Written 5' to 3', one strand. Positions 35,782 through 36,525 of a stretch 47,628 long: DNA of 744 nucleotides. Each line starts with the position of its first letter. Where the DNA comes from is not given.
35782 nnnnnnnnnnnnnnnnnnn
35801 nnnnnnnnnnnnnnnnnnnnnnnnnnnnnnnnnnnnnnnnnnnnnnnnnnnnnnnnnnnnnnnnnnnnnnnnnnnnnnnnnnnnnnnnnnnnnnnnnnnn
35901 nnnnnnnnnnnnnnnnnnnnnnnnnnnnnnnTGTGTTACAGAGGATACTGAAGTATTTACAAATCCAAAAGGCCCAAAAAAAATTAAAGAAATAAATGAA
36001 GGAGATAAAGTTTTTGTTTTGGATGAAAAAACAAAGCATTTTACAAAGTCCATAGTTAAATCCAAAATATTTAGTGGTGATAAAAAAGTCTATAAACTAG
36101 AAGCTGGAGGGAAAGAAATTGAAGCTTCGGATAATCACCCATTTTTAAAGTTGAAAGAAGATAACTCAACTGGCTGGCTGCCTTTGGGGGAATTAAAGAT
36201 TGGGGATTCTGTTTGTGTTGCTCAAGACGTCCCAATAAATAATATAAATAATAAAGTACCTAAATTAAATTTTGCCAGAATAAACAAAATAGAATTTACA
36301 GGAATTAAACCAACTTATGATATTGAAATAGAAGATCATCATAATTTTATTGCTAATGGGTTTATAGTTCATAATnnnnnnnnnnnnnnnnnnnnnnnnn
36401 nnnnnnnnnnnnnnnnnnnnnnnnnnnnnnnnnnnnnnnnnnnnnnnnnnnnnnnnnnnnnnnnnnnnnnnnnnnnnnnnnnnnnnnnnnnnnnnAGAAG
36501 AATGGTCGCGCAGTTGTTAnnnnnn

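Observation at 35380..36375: Two mini-inteins separated by only six extein residues (SKFYGE)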

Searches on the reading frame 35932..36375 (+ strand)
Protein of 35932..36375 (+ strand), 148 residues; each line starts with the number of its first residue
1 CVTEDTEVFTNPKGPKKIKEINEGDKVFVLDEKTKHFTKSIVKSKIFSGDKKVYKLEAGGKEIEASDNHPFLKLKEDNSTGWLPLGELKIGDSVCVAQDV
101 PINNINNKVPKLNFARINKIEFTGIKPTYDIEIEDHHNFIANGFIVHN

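Call 4: search_protein_families(library=pfam, proteins=[window:35932-36375:+], max_evalue=1)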
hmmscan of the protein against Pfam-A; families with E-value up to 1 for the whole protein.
window:35932-36375:+ (148 aa): 5 families
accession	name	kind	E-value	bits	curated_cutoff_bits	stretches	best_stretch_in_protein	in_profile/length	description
PF14890.11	Intein_splicing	-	4.1e-18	66.1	35.8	1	16-148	10-155/155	Intein splicing domain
PF07591.16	PT-HINT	-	0.0017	19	27.7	1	13-112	6-104/137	Pretoxin HINT domain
PF13403.11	Hint_2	-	0.0018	19.1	28.4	1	1-37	2-37/147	Hint domain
PF01079.26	Hint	-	0.021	14.9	29.7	1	1-41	13-52/213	Hint module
PF14801.12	TrmI-like_N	-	0.16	12.4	24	1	22-48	4-30/50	TrmI-like N-terminal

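Call 48: predict_structure(alignment_id=A3)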
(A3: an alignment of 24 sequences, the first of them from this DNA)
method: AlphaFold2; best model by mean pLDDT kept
length: 148 residues; sequences in the alignment: 24
mean_pLDDT: 96.2   pTM: 0.88
mean pLDDT of the five models: 96.2, 95.9, 95.5, 95.2, 94.2
residues with pLDDT >= 90: 139; 70-90: 9; 50-70: 0; < 50: 0
segments of 3 or more residues with pLDDT < 50: none
pLDDT, mean of each block of 10 residues (from residue 1): 97 95 97 95 98 98 98 97 98 97 84 98 98 96 96
secondary structure, 60 per line:
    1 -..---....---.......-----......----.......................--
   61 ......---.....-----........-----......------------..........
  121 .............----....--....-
elements in order: E7-10 E14-17 E26-31 E36-58 E61-66 E70-74 E80-84 E93-98 E111-133 E138-141 E144-147

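Call 52: fold_search(model_id=the predicted structure, library=pdb)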
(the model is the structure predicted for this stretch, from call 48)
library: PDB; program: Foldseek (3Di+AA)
matches with E <= 10: 317; with E <= 0.001: 66
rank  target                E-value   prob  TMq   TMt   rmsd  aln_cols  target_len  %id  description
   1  6frg                  3.5e-11  1.00  0.84  0.79   4.5       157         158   24  Crystal structure of G-1F mutant of Ssp DnaB Mini-Intein variant M86 (released 2019-01-30)
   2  4o1r                  1.1e-10  1.00  0.86  0.90   1.7       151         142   28  Crystal structure of NpuDnaB intein (released 2014-03-19)
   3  6frh_B                1.5e-10  1.00  0.83  0.82   3.7       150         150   25  Crystal structure of Ssp DnaB Mini-Intein variant M86 (released 2019-01-30)
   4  1mi8                  2.3e-10  1.00  0.83  0.87   3.0       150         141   25  2.0 Angstrom crystal structure of a DnaB intein from Synechocystis sp. PCC 6803 (released 2003-08-19)
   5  6frh_A                2.6e-10  1.00  0.84  0.78   3.0       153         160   24  Crystal structure of Ssp DnaB Mini-Intein variant M86 (released 2019-01-30)
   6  6fre                  3.4e-10  1.00  0.84  0.81   2.4       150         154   24  Crystal structure of G-1F/H73A mutant of Ssp DnaB Mini-Intein variant M86 (released 2019-01-30)
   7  7cfv_MODEL_1_A        1.6e-09  1.00  0.80  0.86   2.4       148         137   24  Solution NMR structure of DnaX mini intein from Spirulina platensis (released 2020-12-23)
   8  3ifj_A                2.4e-09  1.00  0.82  0.87   2.7       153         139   28  Crystal structure of Mtu recA intein, splicing domain (released 2009-10-06)
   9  6rpq                  2.7e-09  1.00  0.84  0.51   3.6       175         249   24  Crystal structure of PhoCDC21-1 intein (released 2019-08-14)
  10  2imz_A                2.9e-09  1.00  0.83  0.85   3.5       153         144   25  Crystal structure of Mtu recA intein splicing domain (released 2007-05-01)
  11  6y75_A                3.4e-09  1.00  0.76  0.74   3.2       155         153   22  BIL2 domain from T.thermophila BUBL1 locus (C1A-N143A) (released 2021-02-03)
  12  6y75_B                4.1e-09  1.00  0.77  0.76   3.0       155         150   22  BIL2 domain from T.thermophila BUBL1 locus (C1A-N143A) (released 2021-02-03)
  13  3igd                  4.4e-09  1.00  0.81  0.86   2.8       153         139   27  Crystal structure of Mtu recA intein, splicing domain (released 2009-10-06)
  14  6tmm_BBB              7.3e-09  1.00  0.78  0.74   2.9       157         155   22  BIL2 domain from T.thermophila BUBL1 locus (C1A-N143A) (released 2020-12-16)
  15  2in0                  8.1e-09  1.00  0.82  0.87   2.6       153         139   27  crystal structure of Mtu recA intein splicing domain (released 2007-05-01)
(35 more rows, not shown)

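Call 68: find_related_loci(query=A4, collection=metagenome_contigs, flank=4000)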
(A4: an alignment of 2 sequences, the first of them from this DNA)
Query A4 (148 aa) in metagenome_contigs; peptide patterns used: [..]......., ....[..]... (x = any residue, [..] = any of these).
112 stretches matched a pattern; 5 encode a relative of the query (tblastn E <= 1e-3); 5 distinct loci.
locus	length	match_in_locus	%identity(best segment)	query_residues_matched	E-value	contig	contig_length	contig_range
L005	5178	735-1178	70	1-148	5e-68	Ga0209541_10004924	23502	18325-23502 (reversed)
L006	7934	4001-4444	70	1-148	5e-60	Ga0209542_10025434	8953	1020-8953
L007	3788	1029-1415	51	1-119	2e-34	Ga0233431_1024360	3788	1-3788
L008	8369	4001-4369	41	1-114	1e-25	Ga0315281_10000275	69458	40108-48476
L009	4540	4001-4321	40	1-98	7e-20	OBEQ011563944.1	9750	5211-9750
